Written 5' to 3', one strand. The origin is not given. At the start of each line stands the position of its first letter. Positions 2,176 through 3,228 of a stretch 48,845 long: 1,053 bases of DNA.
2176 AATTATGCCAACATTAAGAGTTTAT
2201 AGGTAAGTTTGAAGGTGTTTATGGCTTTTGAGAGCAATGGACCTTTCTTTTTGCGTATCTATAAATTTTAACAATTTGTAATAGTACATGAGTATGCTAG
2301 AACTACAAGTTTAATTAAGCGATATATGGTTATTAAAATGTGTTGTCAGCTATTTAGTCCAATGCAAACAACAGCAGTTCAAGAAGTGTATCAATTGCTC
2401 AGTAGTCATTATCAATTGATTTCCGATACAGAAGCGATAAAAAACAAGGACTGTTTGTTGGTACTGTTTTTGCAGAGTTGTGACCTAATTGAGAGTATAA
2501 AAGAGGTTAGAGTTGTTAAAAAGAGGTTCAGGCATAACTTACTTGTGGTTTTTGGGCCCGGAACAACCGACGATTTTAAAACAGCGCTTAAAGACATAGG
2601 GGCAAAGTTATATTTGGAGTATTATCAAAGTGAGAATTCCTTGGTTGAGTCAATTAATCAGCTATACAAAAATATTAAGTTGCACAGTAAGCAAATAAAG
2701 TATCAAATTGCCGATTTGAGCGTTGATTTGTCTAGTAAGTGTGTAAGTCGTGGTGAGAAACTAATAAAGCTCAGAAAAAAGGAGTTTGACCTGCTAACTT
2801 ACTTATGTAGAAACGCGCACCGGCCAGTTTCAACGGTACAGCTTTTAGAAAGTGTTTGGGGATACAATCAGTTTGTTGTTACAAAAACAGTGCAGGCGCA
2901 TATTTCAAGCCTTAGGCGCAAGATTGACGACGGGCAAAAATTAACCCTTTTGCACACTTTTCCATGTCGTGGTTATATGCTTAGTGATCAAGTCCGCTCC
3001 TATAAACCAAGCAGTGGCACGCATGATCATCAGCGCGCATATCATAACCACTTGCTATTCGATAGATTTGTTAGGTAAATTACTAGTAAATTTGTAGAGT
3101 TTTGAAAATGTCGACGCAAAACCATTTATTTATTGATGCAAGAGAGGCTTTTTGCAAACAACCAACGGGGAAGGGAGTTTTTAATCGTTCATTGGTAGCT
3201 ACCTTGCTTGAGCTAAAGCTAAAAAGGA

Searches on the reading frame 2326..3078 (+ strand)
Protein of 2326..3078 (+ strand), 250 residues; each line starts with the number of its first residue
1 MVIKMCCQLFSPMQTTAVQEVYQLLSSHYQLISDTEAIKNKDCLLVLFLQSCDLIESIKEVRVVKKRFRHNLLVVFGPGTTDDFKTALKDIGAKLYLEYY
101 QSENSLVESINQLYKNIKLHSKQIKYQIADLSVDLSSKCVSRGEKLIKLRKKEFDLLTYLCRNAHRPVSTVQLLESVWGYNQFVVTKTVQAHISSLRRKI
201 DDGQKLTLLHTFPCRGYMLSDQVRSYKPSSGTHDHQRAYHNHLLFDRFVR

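Call 6: search_protein_families(library=pfam, proteins=[window:2326-3078:+], max_evalue=0.001)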
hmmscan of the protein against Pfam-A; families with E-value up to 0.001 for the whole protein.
window:2326-3078:+ (250 aa): 1 family
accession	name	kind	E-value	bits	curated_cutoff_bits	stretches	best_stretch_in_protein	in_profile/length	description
PF00486.34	Trans_reg_C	-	1.1e-21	77.1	26.2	1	146-219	3-77/77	Transcriptional regulatory protein, C terminal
